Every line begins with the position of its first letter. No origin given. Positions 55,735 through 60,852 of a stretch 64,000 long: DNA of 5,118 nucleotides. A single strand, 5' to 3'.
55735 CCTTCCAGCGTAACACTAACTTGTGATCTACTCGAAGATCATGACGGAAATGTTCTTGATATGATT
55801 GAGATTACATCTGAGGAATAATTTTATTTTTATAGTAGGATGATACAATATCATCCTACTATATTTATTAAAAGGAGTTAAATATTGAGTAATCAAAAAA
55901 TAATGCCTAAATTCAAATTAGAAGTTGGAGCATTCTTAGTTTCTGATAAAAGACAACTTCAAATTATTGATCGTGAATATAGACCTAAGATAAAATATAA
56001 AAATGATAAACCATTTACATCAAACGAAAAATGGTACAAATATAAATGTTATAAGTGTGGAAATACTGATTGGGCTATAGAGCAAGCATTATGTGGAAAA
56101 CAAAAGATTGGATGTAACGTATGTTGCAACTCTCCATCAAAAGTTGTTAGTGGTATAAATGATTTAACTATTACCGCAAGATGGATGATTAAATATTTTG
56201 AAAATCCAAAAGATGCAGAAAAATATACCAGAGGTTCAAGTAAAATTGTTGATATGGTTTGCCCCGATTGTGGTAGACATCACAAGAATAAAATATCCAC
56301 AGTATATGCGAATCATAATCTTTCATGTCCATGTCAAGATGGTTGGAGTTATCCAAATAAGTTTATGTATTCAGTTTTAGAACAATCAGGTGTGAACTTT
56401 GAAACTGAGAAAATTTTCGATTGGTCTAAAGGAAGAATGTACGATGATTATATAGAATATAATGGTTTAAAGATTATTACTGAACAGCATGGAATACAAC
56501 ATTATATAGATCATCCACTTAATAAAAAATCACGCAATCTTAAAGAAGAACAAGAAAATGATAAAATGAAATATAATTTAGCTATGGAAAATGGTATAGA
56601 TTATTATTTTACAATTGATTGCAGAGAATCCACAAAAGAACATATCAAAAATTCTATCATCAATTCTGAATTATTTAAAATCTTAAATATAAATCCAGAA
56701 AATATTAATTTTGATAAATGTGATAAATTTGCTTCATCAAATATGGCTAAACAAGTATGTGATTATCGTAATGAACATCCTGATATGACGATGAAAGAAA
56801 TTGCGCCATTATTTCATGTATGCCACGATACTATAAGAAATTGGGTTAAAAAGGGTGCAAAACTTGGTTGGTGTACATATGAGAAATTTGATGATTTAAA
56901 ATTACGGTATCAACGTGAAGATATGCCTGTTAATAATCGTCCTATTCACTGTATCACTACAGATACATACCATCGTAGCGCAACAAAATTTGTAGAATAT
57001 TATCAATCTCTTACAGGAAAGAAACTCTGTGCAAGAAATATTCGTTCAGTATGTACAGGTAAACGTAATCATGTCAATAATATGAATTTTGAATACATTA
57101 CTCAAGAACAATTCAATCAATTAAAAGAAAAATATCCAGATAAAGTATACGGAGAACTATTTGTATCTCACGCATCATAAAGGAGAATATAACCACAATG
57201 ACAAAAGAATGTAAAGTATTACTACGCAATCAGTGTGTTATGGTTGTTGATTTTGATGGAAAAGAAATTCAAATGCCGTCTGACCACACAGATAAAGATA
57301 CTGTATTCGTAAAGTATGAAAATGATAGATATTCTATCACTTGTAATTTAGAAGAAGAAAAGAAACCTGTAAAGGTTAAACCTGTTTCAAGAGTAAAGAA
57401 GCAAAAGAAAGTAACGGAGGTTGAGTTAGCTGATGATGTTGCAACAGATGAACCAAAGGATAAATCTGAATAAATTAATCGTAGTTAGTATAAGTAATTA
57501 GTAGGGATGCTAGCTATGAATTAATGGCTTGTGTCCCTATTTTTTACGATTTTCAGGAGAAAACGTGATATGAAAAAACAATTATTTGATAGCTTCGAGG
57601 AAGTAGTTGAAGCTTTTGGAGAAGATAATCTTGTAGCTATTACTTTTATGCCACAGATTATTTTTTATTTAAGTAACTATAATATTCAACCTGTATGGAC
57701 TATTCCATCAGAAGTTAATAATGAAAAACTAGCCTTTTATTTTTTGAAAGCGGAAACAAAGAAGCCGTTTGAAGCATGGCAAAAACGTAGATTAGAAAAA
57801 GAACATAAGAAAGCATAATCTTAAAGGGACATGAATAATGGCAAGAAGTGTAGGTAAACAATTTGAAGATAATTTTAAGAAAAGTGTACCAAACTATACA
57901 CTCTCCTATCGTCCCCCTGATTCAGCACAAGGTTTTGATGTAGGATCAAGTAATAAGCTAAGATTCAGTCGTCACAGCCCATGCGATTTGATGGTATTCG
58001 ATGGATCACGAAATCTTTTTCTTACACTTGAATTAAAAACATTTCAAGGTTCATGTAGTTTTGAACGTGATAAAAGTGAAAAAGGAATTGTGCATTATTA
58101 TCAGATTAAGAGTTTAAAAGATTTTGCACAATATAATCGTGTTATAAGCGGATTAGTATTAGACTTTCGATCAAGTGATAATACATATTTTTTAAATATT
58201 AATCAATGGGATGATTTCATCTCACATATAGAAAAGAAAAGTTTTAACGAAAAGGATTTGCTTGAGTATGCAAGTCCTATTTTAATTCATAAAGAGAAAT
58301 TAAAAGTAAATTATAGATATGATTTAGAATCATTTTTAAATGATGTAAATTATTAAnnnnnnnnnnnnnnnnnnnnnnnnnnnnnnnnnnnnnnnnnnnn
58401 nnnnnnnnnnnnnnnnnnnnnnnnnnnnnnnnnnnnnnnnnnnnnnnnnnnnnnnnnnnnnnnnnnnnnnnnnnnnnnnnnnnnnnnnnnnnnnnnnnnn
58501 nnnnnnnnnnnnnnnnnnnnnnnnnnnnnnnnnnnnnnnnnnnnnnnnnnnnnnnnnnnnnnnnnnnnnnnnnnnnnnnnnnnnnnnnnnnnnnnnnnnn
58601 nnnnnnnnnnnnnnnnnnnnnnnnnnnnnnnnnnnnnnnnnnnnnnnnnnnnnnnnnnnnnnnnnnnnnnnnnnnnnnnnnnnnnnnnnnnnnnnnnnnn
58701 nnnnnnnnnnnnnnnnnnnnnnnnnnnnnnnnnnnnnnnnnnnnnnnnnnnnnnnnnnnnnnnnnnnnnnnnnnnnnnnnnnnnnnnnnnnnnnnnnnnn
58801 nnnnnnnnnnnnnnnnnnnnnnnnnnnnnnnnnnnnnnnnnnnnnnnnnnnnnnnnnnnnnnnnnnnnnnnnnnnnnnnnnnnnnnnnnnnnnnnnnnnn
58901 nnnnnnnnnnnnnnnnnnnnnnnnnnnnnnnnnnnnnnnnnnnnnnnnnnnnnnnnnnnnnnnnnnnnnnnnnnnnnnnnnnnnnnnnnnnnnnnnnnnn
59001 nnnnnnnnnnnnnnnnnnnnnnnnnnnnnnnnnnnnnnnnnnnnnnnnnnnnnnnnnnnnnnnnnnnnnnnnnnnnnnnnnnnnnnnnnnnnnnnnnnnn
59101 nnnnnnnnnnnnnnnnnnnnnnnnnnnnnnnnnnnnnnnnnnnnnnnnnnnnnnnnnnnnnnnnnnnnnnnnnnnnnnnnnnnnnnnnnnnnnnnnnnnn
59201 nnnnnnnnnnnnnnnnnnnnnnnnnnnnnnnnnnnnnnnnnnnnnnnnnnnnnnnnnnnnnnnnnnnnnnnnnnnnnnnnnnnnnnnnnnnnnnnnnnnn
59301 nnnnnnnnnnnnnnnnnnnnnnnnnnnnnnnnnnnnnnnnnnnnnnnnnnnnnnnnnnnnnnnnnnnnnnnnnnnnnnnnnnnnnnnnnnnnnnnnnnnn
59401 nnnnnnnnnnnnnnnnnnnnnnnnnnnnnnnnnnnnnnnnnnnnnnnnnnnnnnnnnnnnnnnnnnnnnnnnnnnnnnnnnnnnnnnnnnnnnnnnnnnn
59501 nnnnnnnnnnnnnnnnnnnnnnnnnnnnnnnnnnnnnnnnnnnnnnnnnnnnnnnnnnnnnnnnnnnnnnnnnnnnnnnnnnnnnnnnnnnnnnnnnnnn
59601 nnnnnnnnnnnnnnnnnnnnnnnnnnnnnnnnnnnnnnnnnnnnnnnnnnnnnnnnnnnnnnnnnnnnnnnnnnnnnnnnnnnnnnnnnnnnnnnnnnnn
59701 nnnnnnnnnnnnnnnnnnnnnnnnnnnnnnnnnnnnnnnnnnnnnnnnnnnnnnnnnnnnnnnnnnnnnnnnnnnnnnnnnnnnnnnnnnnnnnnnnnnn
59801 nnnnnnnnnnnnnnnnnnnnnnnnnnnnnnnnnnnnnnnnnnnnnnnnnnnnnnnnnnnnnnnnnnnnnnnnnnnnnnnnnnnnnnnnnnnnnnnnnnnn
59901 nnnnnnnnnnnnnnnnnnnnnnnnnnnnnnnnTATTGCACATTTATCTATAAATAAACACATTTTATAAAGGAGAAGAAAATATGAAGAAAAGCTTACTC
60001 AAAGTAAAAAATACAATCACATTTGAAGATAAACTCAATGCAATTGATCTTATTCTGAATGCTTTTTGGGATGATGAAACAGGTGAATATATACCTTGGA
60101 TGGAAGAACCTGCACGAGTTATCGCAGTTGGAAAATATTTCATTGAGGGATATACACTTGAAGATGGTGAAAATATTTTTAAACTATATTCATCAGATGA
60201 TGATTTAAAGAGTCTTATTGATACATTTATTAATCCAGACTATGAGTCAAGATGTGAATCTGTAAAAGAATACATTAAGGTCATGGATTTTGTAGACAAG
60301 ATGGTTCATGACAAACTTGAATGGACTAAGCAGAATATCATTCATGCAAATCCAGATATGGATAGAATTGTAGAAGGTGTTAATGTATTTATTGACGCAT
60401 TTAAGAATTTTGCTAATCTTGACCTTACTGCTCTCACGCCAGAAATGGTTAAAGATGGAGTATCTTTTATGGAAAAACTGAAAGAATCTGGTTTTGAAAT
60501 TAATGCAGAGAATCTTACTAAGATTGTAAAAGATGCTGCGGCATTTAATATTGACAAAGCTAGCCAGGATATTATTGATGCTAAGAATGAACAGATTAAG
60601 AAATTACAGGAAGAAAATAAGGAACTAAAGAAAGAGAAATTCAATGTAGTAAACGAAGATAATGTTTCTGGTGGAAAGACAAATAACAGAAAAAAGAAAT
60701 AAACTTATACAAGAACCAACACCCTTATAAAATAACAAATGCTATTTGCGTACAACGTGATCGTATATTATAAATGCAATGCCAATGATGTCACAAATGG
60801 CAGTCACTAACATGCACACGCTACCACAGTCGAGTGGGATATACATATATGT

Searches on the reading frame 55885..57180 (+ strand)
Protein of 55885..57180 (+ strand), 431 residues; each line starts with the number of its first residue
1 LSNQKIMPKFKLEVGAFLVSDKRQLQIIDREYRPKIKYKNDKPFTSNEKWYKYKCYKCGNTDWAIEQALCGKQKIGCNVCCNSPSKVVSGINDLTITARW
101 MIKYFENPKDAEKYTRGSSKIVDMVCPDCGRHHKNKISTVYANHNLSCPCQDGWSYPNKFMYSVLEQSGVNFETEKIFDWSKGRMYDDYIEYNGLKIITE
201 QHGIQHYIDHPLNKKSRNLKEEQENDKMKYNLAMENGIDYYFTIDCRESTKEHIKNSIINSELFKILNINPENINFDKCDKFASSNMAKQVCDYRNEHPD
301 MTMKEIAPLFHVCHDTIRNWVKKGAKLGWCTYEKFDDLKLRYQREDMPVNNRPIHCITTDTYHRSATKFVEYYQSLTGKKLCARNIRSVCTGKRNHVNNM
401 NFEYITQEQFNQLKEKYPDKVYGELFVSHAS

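Call 40: search_protein_families(library=phrogs, proteins=[window:55885-57180:+], max_evalue=0.001)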
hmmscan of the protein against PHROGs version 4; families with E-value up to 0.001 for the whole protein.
window:55885-57180:+ (431 aa): 3 families
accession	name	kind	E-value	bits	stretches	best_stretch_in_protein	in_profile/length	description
phrog_4538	-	unknown function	6.4e-43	148.3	1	44-405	126-447/447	-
phrog_9084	-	DNA, RNA and nucleotide metabolism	1.2e-18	68.8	1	104-267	10-173/187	homing endonuclease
phrog_559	-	DNA, RNA and nucleotide metabolism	6.8e-08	32.7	1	43-298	205-446/607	HNH endonuclease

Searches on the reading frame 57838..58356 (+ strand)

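Call 40: search_protein_families(library=phrogs, proteins=[window:57838-58356:+], max_evalue=0.001)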
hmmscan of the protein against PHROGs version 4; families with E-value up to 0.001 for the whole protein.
window:57838-58356:+ (172 aa): 1 family
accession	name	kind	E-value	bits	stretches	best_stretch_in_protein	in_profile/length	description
phrog_843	-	DNA, RNA and nucleotide metabolism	2.6e-19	70.5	1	2-168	7-168/177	Holliday junction resolvase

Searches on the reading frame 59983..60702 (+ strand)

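Call 7: search_protein_families(library=pfam, proteins=[window:59983-60702:+], max_evalue=1)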
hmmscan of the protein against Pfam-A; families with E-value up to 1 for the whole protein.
window:59983-60702:+ (239 aa): 1 family
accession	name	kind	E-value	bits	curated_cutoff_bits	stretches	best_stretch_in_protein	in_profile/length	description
PF04977.20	DivIC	-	0.5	10.7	28.9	1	198-222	26-50/80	Septum formation initiator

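Call 8: search_protein_families(library=phrogs, proteins=[window:59983-60702:+], max_evalue=1)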
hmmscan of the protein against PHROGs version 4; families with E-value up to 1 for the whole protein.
window:59983-60702:+ (239 aa): 8 families
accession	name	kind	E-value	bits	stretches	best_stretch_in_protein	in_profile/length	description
phrog_9492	-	unknown function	0.016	16.3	1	172-225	74-125/137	-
phrog_34170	-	unknown function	0.039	14.4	1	117-173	113-170/296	-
phrog_2553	-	unknown function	0.065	14.2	1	196-221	25-50/59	-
phrog_20428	-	connector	0.14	12.8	1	109-145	81-117/178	tail terminator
phrog_17788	-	unknown function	0.27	11.3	1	98-203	292-396/527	-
phrog_2908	-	unknown function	0.38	12.2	0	106-129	87-111/112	-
phrog_27975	-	unknown function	0.4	12.1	1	163-231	14-81/107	-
phrog_10610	-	unknown function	0.72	11.1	0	199-224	39-64/68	-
